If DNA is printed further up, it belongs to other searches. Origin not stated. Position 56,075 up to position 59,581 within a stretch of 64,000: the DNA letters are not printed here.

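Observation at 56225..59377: Single polypeptide joining 23 c-type haems to a dihaem-type cytochrome b membrane domain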

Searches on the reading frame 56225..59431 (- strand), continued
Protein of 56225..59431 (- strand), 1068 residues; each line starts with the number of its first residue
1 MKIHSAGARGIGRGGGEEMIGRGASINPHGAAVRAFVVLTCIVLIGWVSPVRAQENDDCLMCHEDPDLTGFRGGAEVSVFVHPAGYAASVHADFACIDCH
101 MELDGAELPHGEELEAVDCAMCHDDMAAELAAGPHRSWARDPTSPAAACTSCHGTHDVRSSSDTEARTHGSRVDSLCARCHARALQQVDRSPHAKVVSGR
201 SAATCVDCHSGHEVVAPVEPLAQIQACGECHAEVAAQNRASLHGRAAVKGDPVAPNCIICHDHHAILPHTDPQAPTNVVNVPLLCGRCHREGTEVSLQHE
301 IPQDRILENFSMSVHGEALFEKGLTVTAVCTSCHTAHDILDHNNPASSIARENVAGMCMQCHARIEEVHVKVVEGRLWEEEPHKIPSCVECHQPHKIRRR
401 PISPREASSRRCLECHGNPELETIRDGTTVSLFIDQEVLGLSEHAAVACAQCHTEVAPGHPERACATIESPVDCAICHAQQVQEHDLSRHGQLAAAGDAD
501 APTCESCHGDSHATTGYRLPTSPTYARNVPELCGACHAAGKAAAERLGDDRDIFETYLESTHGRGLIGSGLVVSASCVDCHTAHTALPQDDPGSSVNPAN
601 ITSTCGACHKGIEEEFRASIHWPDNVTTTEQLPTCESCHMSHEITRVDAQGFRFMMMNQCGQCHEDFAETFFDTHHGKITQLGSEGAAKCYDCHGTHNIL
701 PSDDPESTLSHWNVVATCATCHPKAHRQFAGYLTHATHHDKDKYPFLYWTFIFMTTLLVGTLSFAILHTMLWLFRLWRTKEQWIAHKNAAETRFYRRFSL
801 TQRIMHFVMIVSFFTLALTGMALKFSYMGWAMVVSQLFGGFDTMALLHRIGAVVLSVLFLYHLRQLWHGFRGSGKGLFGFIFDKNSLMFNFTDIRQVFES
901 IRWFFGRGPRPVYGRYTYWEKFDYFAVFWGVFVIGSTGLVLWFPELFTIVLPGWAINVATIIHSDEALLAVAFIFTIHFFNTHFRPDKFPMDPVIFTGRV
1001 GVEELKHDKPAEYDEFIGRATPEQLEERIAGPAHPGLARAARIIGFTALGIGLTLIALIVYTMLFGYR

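Call 44: search_protein_families(library=pfam, proteins=[L022:12876-14342:+, L048:16085-16543:+, L017:16334-17473:-, L027:7800-9785:+, L048:21040-22281:+, L062:16773-17315:+, L038:2243-3085:-, L027:2554-4035:+, L029:16270-17748:+, L029:9815-11746:+], max_evalue=0.01)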
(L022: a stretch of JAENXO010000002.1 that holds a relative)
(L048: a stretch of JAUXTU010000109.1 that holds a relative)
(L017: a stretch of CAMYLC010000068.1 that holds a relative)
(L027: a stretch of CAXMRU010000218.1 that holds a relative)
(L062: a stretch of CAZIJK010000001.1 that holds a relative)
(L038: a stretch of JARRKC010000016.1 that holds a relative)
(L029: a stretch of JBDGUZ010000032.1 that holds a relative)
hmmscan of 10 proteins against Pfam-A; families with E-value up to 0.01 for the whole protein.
L022:12876-14342:+ (488 aa): 0 families

L048:16085-16543:+ (152 aa): 3 families
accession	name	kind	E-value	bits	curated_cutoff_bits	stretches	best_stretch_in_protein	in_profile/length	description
PF00355.32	Rieske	-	1.1e-12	48.1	20.3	1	54-137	3-87/88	Rieske [2Fe-2S] domain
PF25471.1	TM_PetC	-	0.00045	20.4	37.1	1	12-47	7-42/48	Iron-sulfur subunit PetC transmembrane anchor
PF13806.12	Rieske_2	-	0.0063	16.9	27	1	54-148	3-103/104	Rieske-like [2Fe-2S] domain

L017:16334-17473:- (379 aa): 3 families
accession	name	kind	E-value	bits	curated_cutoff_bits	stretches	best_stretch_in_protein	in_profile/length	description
PF00033.24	Cytochrome_B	-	2.3e-36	125.9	27.2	1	67-241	15-187/189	Cytochrome b/b6/petB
PF13631.11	Cytochrom_B_N_2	-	1.4e-28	100.4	27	1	124-291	2-168/169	Cytochrome b(N-terminal)/b6/petB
PF00032.22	Cytochrom_B_C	-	0.0064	17.2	20.7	1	293-377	2-84/102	Cytochrome b(C-terminal)/b6/petD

L027:7800-9785:+ (661 aa): 5 families
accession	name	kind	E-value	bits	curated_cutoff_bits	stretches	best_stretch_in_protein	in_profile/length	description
PF14522.11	Cytochrome_C7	-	1.4e-20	73.3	24.8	4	186-241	14-67/67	Cytochrome c7 and related cytochrome c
PF14537.11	Cytochrom_c3_2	-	1.6e-16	61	25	1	214-293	6-78/79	Cytochrome c3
PF02085.21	Cytochrom_CIII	-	2e-11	44.5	22.9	1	159-240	21-101/101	Class III cytochrome C family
PF22113.1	Mtrc-MtrF_II-IV_dom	-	6.6e-08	32.7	30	1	216-356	8-165/176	Outer membrane cytochrome MtrC/MtrF-like, domains II/IV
PF03264.19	Cytochrom_NNT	-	4.4e-07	30.2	24.1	1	18-159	12-168/174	NapC/NirT cytochrome c family, N-terminal region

L048:21040-22281:+ (413 aa): 5 families
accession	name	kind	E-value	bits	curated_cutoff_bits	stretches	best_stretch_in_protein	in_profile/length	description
PF14522.11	Cytochrome_C7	-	5.9e-16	58.5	24.8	2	120-176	2-67/67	Cytochrome c7 and related cytochrome c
PF02085.21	Cytochrom_CIII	-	2e-12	47.8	22.9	2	325-408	31-101/101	Class III cytochrome C family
PF14537.11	Cytochrom_c3_2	-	1.9e-08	35.1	25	1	56-163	2-79/79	Cytochrome c3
PF22113.1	Mtrc-MtrF_II-IV_dom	-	8.3e-08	32.4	30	0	125-340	1-166/176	Outer membrane cytochrome MtrC/MtrF-like, domains II/IV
PF07191.17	Zn_ribbon_6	-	0.0062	17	25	1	133-183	2-44/67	Double zinc ribbon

L062:16773-17315:+ (180 aa): 8 families
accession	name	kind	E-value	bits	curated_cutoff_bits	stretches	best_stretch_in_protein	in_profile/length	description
PF13435.11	Cytochrome_C554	-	7e-20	72.2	20.8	1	33-118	1-84/84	Cytochrome c554 and c-prime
PF09699.15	Paired_CXXCH_1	-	1.1e-07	31.8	20.6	1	107-157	4-39/41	Doubled CXXCH motif (Paired_CXXCH_1)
PF14522.11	Cytochrome_C7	-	4.9e-06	26.7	24.8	2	27-117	8-66/67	Cytochrome c7 and related cytochrome c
PF13442.11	Cytochrome_CBB3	-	8.1e-06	26.5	27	0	112-137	13-38/68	Cytochrome C oxidase, cbb3-type, subunit III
PF22113.1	Mtrc-MtrF_II-IV_dom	-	1.2e-05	25.3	30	1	111-158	82-131/176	Outer membrane cytochrome MtrC/MtrF-like, domains II/IV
PF02085.21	Cytochrom_CIII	-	3.9e-05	24.4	22.9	0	110-158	30-86/101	Class III cytochrome C family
PF14537.11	Cytochrom_c3_2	-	0.00024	21.9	25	0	77-120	20-67/79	Cytochrome c3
PF00684.25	DnaJ_CXXCXGXG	-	0.0025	18.5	32.7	1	78-124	9-55/65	DnaJ central domain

L038:2243-3085:- (280 aa): 8 families
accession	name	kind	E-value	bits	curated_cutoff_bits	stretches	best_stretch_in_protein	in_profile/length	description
PF09699.15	Paired_CXXCH_1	-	5.3e-30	103.3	20.6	3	201-240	1-39/41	Doubled CXXCH motif (Paired_CXXCH_1)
PF14537.11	Cytochrom_c3_2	-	3.8e-15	56.5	25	1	104-171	2-70/79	Cytochrome c3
PF14522.11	Cytochrome_C7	-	1.4e-12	47.6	24.8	2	156-214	10-67/67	Cytochrome c7 and related cytochrome c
PF22678.1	Cytochrom_c_NrfB-like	-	1.3e-10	42.1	27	1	53-129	1-79/89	Cytochrome c-type protein NrfB-like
PF02085.21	Cytochrom_CIII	-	5.6e-10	39.9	22.9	1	193-270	17-86/101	Class III cytochrome C family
PF22113.1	Mtrc-MtrF_II-IV_dom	-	4.2e-07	30.1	30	0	132-171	6-41/176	Outer membrane cytochrome MtrC/MtrF-like, domains II/IV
PF13435.11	Cytochrome_C554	-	4.6e-05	24.7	20.8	1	83-115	49-83/84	Cytochrome c554 and c-prime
PF03264.19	Cytochrom_NNT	-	0.00031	21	24.1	1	130-178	34-85/174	NapC/NirT cytochrome c family, N-terminal region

L027:2554-4035:+ (493 aa): 4 families
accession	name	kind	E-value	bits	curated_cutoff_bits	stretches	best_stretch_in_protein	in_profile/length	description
PF22113.1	Mtrc-MtrF_II-IV_dom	-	4.3e-10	39.8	30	2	76-155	80-169/176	Outer membrane cytochrome MtrC/MtrF-like, domains II/IV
PF14522.11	Cytochrome_C7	-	2.2e-09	37.4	24.8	1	142-216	13-67/67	Cytochrome c7 and related cytochrome c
PF13435.11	Cytochrome_C554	-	1.3e-06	29.7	20.8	1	79-150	1-84/84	Cytochrome c554 and c-prime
PF09699.15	Paired_CXXCH_1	-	1.5e-06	28.2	20.6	1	238-278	3-38/41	Doubled CXXCH motif (Paired_CXXCH_1)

L029:16270-17748:+ (492 aa): 3 families
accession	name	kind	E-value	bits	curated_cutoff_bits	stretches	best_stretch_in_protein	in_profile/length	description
PF14522.11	Cytochrome_C7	-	2.5e-17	62.9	24.8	2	120-176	5-66/67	Cytochrome c7 and related cytochrome c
PF09699.15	Paired_CXXCH_1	-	4.6e-06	26.7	20.6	1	131-162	9-40/41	Doubled CXXCH motif (Paired_CXXCH_1)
PF14537.11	Cytochrom_c3_2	-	6.5e-05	23.8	25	1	67-137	5-66/79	Cytochrome c3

L029:9815-11746:+ (643 aa): 5 families
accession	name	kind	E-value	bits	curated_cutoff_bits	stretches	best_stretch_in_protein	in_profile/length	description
PF14537.11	Cytochrom_c3_2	-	2e-14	54.2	25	1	63-154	1-79/79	Cytochrome c3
PF14522.11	Cytochrome_C7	-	1.4e-12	47.6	24.8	2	60-125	4-66/67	Cytochrome c7 and related cytochrome c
PF01292.26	Ni_hydr_CYTB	-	4e-12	46.7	30.1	1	424-602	5-166/179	Prokaryotic cytochrome b561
PF09699.15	Paired_CXXCH_1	-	2.2e-06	27.7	20.6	0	188-225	7-39/41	Doubled CXXCH motif (Paired_CXXCH_1)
PF14358.11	DUF4405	-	0.0021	19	26.7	1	430-487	4-63/66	Domain of unknown function (DUF4405)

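Call 69: search_protein_families(library=pfam, proteins=[L084:4768-5499:+, L084:5612-6706:+, L084:6770-7144:+, L084:7160-8071:+, L084:8204-9145:+, L084:9148-9774:+, L084:13012-14514:+, L084:14605-15108:+, L084:15264-18344:+, L084:18397-19980:-], max_evalue=0.001)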
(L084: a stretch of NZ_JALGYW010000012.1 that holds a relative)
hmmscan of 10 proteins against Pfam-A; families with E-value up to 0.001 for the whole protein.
L084:4768-5499:+ (243 aa): 2 families
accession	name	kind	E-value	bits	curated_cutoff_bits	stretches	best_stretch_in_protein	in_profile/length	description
PF00027.35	cNMP_binding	-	5.3e-15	55.6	27.5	1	52-137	4-89/89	Cyclic nucleotide-binding domain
PF13545.12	HTH_Crp_2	-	1.1e-14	54.5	27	1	169-238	1-69/70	Crp-like helix-turn-helix domain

L084:5612-6706:+ (364 aa): 2 families
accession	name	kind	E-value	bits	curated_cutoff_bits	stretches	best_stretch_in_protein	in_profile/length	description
PF14522.11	Cytochrome_C7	-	1.7e-09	37.8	24.8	1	60-135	12-66/67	Cytochrome c7 and related cytochrome c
PF14537.11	Cytochrom_c3_2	-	8.8e-05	23.3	25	0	61-177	6-78/79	Cytochrome c3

L084:6770-7144:+ (124 aa): 0 families

L084:7160-8071:+ (303 aa): 1 family
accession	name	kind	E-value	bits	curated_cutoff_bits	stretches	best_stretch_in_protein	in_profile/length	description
PF19089.6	DUF5777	-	1.1e-67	228.3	23.1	1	35-301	1-247/247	Membrane bound beta barrel domain (DUF5777)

L084:8204-9145:+ (313 aa): 5 families
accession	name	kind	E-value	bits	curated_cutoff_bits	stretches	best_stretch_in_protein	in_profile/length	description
PF14522.11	Cytochrome_C7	-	1.3e-14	54.2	24.8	1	125-182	3-56/67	Cytochrome c7 and related cytochrome c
PF14537.11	Cytochrom_c3_2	-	1.5e-11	45.1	25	1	74-148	5-68/79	Cytochrome c3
PF22113.1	Mtrc-MtrF_II-IV_dom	-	6.6e-08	32.7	30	0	77-217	8-166/176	Outer membrane cytochrome MtrC/MtrF-like, domains II/IV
PF09699.15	Paired_CXXCH_1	-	6.9e-06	26.1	20.6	0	139-178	8-40/41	Doubled CXXCH motif (Paired_CXXCH_1)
PF02085.21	Cytochrom_CIII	-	2.4e-05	25.1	22.9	0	57-174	12-101/101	Class III cytochrome C family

L084:9148-9774:+ (208 aa): 1 family
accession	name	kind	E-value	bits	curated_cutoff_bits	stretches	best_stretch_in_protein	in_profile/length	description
PF01292.26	Ni_hydr_CYTB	-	2.5e-23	83.2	30.1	1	10-198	2-176/179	Prokaryotic cytochrome b561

L084:13012-14514:+ (500 aa): 4 families
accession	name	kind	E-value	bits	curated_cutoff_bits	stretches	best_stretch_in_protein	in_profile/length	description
PF03264.19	Cytochrom_NNT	-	3.2e-10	40.5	24.1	1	99-186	8-99/174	NapC/NirT cytochrome c family, N-terminal region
PF14537.11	Cytochrom_c3_2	-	1.1e-06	29.5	25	1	425-497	2-65/79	Cytochrome c3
PF14522.11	Cytochrome_C7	-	1.4e-06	28.4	24.8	0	425-456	43-67/67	Cytochrome c7 and related cytochrome c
PF09699.15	Paired_CXXCH_1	-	0.00044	20.3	20.6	0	311-325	6-20/41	Doubled CXXCH motif (Paired_CXXCH_1)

L084:14605-15108:+ (167 aa): 7 families
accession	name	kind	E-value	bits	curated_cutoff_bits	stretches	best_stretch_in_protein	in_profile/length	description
PF13435.11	Cytochrome_C554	-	3.4e-12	47.6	20.8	1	31-101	1-84/84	Cytochrome c554 and c-prime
PF22113.1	Mtrc-MtrF_II-IV_dom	-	1.3e-07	31.7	30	1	94-146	82-138/176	Outer membrane cytochrome MtrC/MtrF-like, domains II/IV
PF14522.11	Cytochrome_C7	-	1.5e-07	31.6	24.8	1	28-100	12-66/67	Cytochrome c7 and related cytochrome c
PF14537.11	Cytochrom_c3_2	-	1.6e-05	25.7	25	1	66-139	5-68/79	Cytochrome c3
PF09699.15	Paired_CXXCH_1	-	2.6e-05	24.2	20.6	0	69-102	8-38/41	Doubled CXXCH motif (Paired_CXXCH_1)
PF13442.11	Cytochrome_CBB3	-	9.8e-05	23.1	27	0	128-161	11-43/68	Cytochrome C oxidase, cbb3-type, subunit III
PF03264.19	Cytochrom_NNT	-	0.00014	22.1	24.1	0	25-75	121-165/174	NapC/NirT cytochrome c family, N-terminal region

L084:15264-18344:+ (1026 aa): 2 families
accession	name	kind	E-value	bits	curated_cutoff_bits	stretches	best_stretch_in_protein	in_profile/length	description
PF01578.25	Cytochrom_C_asm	-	4.4e-39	134.8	29.9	1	778-982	1-212/212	Cytochrome C assembly protein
PF05140.19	ResB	-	6.1e-22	78.5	24.6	2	337-735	194-445/486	ResB-like family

L084:18397-19980:- (527 aa): 1 family
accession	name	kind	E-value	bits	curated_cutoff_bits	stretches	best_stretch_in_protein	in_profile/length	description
PF18962.6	Por_Secre_tail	-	7.1e-13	49.1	27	1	456-525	1-74/75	Secretion system C-terminal sorting domain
